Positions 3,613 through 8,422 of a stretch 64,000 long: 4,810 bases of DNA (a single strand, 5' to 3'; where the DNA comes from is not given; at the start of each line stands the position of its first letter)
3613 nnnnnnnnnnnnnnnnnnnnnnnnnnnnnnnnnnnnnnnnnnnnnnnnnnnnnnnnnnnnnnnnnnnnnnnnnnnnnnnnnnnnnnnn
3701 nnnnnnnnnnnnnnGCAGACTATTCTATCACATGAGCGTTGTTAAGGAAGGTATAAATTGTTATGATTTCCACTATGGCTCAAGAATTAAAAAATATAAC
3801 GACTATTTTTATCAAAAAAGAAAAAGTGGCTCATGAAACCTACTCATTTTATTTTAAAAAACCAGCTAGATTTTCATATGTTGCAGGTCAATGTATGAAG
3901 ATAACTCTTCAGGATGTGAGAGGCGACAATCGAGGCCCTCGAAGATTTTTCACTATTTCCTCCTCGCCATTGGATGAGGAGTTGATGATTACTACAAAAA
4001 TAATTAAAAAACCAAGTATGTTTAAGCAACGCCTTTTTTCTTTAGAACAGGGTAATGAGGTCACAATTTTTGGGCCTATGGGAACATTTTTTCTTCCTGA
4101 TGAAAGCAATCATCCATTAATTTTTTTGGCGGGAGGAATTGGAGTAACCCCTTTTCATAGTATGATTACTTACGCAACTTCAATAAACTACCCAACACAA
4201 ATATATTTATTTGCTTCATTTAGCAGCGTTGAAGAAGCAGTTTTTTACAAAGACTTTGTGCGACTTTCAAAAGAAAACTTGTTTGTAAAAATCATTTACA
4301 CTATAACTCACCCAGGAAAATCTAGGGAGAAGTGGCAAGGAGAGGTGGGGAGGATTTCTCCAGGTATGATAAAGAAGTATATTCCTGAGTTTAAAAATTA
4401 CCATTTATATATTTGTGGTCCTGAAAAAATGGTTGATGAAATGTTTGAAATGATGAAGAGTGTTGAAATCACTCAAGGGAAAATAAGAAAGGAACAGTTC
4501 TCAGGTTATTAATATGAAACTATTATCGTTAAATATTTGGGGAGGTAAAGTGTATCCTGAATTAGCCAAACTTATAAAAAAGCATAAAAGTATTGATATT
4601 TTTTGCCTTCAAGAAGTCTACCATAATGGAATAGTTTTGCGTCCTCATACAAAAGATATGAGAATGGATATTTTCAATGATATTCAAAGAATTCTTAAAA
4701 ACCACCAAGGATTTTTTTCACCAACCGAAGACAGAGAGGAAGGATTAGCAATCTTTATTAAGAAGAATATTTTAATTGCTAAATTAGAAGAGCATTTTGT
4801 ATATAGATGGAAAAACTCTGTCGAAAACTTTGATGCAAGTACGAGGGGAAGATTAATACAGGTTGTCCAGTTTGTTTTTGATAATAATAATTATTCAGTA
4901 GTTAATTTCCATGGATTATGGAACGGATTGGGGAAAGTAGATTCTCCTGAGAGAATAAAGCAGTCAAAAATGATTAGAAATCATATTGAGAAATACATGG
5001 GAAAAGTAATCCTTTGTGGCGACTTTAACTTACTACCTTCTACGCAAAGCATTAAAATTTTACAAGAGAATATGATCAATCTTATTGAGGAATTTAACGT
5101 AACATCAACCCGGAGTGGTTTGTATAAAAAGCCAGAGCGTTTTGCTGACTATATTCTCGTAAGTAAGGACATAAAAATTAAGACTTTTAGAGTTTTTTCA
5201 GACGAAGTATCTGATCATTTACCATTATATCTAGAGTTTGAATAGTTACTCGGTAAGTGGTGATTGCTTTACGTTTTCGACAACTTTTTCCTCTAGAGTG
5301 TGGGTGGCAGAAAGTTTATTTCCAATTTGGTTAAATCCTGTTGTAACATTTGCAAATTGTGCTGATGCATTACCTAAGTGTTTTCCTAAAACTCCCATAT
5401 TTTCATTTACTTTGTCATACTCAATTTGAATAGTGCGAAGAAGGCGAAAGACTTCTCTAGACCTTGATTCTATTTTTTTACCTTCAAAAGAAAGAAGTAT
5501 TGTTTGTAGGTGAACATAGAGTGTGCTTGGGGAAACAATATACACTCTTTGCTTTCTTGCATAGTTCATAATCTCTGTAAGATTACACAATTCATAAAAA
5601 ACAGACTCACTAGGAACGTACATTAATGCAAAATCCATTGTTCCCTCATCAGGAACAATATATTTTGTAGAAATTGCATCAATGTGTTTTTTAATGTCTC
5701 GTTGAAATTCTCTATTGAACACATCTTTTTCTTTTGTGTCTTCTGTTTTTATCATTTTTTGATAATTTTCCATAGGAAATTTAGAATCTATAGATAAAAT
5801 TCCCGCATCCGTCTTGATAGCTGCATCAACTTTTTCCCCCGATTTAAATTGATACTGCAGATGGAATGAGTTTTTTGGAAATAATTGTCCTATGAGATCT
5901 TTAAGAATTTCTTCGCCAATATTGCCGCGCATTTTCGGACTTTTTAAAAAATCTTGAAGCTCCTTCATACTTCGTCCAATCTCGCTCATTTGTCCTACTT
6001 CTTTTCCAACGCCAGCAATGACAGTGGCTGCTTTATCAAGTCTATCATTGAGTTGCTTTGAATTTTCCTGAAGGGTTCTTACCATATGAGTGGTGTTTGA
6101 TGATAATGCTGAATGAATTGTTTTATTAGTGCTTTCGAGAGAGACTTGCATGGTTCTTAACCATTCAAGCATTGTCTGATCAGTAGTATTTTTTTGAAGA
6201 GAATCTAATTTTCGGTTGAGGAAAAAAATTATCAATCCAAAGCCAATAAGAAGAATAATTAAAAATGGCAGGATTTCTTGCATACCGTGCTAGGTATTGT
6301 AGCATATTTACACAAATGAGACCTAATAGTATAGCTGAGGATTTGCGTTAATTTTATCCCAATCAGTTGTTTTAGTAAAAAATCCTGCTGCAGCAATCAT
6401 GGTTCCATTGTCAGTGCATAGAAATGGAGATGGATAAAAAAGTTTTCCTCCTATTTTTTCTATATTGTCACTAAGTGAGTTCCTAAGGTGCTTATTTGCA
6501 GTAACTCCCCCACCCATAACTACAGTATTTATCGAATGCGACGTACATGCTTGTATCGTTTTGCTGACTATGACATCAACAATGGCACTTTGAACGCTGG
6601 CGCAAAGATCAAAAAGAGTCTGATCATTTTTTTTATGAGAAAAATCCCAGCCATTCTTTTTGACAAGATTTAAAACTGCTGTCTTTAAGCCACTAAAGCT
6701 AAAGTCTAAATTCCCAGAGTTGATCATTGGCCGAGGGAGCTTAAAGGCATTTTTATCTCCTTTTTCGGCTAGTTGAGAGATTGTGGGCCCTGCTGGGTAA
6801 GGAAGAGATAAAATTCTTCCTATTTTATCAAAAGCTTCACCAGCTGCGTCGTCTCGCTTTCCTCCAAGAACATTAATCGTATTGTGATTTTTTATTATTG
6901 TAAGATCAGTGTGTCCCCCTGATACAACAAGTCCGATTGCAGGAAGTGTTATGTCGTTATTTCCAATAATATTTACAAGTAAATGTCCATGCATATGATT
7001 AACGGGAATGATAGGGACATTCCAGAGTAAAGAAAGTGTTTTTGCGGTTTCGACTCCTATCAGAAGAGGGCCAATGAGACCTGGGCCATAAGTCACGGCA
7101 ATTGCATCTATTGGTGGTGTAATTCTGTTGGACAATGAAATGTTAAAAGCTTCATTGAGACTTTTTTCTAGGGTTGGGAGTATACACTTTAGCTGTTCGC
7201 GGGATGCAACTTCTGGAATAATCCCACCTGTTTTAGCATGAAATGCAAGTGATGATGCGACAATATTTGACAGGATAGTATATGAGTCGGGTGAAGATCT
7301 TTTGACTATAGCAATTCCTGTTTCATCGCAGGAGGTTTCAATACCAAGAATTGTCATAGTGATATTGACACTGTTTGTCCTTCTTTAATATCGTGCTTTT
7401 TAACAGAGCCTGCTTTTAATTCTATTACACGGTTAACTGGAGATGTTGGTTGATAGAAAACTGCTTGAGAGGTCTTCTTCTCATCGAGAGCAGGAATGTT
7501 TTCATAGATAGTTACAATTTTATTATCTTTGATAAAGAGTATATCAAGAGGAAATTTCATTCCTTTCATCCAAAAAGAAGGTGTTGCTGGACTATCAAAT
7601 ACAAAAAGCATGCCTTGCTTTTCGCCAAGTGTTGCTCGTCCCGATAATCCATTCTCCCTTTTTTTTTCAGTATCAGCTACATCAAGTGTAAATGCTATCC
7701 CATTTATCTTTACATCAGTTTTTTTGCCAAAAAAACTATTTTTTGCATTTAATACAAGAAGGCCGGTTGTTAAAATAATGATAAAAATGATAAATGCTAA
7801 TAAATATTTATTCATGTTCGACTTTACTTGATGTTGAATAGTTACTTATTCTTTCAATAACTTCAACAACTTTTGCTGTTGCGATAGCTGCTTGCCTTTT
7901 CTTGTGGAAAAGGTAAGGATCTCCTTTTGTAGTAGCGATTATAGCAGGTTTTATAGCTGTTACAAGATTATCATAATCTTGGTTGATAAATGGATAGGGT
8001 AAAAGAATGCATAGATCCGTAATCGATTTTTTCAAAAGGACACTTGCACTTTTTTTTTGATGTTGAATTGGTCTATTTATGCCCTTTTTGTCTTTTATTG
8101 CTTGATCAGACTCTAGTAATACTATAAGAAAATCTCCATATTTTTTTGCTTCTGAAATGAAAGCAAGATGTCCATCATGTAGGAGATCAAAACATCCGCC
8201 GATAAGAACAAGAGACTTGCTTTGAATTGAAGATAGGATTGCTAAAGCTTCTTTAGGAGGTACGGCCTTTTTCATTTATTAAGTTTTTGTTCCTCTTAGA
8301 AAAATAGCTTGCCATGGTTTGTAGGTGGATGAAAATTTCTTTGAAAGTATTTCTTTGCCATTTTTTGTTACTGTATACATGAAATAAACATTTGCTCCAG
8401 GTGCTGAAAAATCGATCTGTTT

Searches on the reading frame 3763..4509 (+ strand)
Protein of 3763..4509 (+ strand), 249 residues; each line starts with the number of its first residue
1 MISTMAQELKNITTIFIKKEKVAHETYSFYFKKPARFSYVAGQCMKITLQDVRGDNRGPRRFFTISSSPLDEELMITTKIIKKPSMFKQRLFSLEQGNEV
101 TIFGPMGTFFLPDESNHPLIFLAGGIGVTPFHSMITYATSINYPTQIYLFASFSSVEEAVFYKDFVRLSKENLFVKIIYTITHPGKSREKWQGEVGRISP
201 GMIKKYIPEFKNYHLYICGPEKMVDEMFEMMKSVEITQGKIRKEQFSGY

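Call 11: search_protein_families(library=pfam, proteins=[window:3763-4509:+], max_evalue=0.0001)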
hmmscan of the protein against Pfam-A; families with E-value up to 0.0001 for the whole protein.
window:3763-4509:+ (249 aa): 2 families
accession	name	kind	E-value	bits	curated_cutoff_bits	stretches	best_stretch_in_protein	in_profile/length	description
PF00175.26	NAD_binding_1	-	8.9e-13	49.3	22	1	121-225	1-105/109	Oxidoreductase NAD-binding domain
PF00970.30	FAD_binding_6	-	5.6e-05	23.9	21.1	0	17-109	5-97/99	Oxidoreductase FAD-binding domain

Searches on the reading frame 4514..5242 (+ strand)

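Call 11: search_protein_families(library=pfam, proteins=[window:4514-5242:+], max_evalue=0.0001)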
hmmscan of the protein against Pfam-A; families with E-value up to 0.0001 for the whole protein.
window:4514-5242:+ (243 aa): 1 family
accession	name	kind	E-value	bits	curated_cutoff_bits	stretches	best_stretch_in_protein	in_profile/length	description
PF03372.29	Exo_endo_phos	-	1.5e-14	54.7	24.5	1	4-235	1-225/225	Endonuclease/Exonuclease/phosphatase family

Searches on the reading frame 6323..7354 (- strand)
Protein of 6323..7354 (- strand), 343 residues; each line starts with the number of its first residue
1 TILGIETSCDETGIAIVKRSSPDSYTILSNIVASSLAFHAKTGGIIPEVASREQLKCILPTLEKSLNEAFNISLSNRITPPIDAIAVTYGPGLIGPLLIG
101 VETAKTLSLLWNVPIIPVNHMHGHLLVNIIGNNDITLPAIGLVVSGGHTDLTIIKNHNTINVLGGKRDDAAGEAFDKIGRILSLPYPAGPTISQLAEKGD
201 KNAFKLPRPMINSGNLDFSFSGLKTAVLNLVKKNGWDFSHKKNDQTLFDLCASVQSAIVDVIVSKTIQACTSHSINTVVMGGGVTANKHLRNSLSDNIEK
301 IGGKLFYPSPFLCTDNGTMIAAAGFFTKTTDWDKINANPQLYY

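Call 11: search_protein_families(library=pfam, proteins=[window:6323-7354:-], max_evalue=0.0001)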
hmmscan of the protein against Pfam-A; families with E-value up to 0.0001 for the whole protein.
window:6323-7354:- (343 aa): 2 families
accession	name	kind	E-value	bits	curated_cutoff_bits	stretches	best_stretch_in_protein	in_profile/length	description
PF00814.31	TsaD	-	1.2e-82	278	24.8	1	26-321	1-263/264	tRNA N6-adenosine threonylcarbamoyltransferase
PF22521.2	HypF_C_2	-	7.2e-07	29.7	27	1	242-317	161-236/241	Carbamoyltransferase, Kae1-like Domain, second subdomain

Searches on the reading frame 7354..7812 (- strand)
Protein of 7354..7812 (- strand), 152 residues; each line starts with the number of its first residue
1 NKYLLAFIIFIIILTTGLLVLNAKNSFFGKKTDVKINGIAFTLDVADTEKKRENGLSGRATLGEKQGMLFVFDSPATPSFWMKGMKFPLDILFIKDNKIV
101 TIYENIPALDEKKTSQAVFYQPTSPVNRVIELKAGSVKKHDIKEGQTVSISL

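Call 11: search_protein_families(library=pfam, proteins=[window:7354-7812:-], max_evalue=0.0001)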
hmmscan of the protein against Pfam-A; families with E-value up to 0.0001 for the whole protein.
window:7354-7812:- (152 aa): 1 family
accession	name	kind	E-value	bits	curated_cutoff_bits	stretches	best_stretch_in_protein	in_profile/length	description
PF02643.20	DUF192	-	4.9e-30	104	27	1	41-150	1-96/96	Uncharacterized ACR, COG1430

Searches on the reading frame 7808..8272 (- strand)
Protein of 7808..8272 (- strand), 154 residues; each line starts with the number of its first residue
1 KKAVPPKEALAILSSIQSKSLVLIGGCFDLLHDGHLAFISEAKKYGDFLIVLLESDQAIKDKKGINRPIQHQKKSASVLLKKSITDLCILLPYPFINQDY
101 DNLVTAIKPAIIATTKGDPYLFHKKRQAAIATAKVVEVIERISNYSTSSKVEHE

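Call 11: search_protein_families(library=pfam, proteins=[window:7808-8272:-], max_evalue=0.0001)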
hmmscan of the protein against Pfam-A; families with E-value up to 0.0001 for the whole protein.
window:7808-8272:- (154 aa): 1 family
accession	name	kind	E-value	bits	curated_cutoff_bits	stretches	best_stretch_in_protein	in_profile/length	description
PF01467.32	CTP_transf_like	-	1.1e-09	39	21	1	23-66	1-45/133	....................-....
